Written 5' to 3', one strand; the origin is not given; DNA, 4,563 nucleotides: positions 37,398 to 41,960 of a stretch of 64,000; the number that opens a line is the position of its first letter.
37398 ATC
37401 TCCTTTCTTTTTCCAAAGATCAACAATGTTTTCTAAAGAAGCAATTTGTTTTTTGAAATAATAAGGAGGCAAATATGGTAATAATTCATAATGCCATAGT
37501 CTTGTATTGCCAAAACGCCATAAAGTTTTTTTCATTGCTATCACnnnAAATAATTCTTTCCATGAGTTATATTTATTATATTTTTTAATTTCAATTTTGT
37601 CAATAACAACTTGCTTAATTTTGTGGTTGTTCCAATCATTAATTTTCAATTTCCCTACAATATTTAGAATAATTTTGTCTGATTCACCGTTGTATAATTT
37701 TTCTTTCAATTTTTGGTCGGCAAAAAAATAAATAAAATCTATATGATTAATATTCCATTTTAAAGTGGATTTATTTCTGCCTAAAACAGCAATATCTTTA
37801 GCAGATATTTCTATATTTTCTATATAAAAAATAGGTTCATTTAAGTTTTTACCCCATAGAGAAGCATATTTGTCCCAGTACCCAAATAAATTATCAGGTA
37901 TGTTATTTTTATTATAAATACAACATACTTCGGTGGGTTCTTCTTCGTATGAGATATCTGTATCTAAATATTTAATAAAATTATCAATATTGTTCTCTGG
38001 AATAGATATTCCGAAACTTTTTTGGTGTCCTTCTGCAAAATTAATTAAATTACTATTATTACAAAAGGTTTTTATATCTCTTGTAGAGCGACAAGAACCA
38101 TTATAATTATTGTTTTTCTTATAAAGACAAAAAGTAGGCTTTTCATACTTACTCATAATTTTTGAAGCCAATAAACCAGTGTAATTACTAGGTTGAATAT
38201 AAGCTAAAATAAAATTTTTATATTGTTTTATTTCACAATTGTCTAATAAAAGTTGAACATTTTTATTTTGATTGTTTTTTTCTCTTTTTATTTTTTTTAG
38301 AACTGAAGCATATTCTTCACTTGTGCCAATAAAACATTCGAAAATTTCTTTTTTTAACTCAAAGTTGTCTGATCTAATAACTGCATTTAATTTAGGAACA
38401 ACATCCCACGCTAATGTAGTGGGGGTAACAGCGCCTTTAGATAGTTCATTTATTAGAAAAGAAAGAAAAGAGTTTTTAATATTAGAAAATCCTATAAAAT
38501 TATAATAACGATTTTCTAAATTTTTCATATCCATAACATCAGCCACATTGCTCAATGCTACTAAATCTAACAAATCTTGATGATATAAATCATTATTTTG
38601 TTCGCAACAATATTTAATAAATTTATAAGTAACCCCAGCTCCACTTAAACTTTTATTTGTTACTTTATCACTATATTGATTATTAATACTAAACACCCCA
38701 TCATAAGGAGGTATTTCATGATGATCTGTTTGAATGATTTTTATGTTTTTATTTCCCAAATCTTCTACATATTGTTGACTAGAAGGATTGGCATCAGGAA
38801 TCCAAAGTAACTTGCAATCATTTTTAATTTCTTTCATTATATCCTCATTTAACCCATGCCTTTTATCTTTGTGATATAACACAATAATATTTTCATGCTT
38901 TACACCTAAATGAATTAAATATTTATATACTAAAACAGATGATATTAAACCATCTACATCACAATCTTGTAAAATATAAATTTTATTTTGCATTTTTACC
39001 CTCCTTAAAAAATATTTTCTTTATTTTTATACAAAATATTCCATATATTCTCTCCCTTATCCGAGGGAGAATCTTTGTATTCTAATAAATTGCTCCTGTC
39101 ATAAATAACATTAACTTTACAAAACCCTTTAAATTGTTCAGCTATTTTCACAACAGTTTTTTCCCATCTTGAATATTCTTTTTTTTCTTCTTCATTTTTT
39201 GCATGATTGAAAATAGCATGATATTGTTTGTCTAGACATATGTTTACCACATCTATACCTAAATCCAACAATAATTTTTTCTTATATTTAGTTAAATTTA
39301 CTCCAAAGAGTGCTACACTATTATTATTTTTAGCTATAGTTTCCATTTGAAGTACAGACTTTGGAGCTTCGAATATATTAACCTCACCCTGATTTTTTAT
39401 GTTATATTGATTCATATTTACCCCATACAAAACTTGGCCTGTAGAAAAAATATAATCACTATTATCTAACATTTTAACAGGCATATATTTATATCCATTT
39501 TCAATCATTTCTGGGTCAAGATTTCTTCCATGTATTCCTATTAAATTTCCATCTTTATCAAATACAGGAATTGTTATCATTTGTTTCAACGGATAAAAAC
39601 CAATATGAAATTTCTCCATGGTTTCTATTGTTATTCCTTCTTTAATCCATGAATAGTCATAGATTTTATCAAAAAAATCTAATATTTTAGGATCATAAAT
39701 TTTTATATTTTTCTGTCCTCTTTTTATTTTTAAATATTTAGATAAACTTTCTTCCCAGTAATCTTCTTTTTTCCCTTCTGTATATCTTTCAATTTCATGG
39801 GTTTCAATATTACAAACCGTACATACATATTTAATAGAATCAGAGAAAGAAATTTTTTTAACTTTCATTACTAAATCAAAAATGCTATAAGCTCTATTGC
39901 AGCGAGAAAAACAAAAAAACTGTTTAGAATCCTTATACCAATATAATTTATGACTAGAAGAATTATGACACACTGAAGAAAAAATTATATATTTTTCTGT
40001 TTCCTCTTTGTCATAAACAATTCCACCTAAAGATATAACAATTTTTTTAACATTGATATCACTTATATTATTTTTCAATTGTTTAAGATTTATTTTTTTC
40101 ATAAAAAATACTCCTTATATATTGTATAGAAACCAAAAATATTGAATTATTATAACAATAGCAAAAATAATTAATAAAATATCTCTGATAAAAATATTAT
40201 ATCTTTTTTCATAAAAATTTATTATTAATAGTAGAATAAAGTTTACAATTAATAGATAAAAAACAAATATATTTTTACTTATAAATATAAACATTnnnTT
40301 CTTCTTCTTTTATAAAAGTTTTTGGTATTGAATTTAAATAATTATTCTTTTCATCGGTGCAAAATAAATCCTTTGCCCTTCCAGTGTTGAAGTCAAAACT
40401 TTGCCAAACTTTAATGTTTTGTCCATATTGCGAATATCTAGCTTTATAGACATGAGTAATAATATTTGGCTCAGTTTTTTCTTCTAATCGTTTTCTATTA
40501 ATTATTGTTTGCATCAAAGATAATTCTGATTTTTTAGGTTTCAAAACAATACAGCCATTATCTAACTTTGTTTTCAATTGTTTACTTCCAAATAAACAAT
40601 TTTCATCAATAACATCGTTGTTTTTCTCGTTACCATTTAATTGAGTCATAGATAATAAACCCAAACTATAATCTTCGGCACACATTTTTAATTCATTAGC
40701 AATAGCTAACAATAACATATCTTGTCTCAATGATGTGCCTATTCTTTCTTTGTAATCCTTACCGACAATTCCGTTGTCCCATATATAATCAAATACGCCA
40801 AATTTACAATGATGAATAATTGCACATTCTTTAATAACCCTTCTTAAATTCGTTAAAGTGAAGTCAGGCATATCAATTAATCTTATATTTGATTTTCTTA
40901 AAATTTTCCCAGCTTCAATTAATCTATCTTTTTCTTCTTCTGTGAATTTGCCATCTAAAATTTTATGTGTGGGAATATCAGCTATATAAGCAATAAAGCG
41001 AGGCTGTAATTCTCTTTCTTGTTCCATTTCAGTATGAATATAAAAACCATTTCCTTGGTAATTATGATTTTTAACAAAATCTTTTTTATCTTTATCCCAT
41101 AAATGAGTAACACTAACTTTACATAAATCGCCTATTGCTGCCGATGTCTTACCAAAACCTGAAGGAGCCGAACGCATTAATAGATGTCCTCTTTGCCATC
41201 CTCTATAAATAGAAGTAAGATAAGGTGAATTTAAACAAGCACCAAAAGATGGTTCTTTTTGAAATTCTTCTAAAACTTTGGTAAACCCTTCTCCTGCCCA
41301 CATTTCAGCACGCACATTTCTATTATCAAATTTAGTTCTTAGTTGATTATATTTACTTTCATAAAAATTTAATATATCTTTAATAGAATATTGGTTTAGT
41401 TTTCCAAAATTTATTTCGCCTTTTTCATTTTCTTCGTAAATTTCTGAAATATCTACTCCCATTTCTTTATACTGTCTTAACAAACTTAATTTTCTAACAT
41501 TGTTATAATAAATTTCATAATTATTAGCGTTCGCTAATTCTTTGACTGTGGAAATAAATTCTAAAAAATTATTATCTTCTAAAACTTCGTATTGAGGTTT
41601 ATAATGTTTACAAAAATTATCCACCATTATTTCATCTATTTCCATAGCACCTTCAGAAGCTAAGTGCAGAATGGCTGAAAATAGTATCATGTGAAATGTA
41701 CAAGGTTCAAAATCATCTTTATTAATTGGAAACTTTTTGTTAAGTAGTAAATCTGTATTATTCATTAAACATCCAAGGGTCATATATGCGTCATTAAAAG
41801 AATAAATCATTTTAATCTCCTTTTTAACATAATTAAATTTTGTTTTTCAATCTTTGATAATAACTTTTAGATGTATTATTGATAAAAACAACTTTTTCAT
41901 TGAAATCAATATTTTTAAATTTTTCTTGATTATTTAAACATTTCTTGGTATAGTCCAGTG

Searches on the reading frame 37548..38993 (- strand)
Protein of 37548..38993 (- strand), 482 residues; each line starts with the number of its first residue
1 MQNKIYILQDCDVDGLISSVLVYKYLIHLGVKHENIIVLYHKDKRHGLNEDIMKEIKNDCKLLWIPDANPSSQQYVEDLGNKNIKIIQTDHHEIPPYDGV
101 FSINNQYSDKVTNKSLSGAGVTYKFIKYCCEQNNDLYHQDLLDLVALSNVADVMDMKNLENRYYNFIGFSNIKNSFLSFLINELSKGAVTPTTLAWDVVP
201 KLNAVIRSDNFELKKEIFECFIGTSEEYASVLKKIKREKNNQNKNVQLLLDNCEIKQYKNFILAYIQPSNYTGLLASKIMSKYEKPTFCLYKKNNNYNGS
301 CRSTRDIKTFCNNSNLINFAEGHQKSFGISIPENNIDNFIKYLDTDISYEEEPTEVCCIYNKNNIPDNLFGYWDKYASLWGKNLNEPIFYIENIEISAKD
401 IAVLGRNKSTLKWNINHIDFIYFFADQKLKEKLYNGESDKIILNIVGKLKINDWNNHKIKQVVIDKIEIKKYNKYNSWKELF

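Call 29: search_protein_families(library=phrogs, proteins=[window:37548-38993:-], max_evalue=0.00001)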
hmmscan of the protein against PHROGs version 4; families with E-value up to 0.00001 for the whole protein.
window:37548-38993:- (482 aa): 1 family
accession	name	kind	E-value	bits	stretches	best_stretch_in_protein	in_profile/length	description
phrog_2484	-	DNA, RNA and nucleotide metabolism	4.8e-110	369.8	1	2-472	63-561/564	RecJ-like ssDNA exonuclease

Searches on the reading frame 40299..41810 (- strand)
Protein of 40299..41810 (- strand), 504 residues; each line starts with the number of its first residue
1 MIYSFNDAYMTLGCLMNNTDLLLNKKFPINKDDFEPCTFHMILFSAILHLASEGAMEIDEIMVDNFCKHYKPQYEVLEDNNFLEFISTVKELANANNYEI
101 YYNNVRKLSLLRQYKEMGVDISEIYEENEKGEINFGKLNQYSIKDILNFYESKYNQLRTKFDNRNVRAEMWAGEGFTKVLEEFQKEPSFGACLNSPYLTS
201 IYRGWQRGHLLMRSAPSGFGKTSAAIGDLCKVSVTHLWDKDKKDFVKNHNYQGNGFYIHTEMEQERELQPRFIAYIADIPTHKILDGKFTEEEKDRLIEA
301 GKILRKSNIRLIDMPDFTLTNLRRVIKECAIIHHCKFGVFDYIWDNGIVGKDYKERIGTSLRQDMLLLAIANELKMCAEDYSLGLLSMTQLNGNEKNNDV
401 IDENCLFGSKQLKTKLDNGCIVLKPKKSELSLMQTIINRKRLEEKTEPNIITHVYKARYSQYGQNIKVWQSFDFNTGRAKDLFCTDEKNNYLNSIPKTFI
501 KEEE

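Call 29: search_protein_families(library=phrogs, proteins=[window:40299-41810:-], max_evalue=0.00001)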
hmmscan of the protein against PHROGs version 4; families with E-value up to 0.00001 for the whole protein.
window:40299-41810:- (504 aa): 2 families
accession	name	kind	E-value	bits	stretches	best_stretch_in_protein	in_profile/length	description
phrog_19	-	DNA, RNA and nucleotide metabolism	2.5e-44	153.2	1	11-490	167-588/621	DnaB-like replicative helicase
phrog_239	-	DNA, RNA and nucleotide metabolism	3.4e-07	30.6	1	170-481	321-598/801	DNA primase/helicase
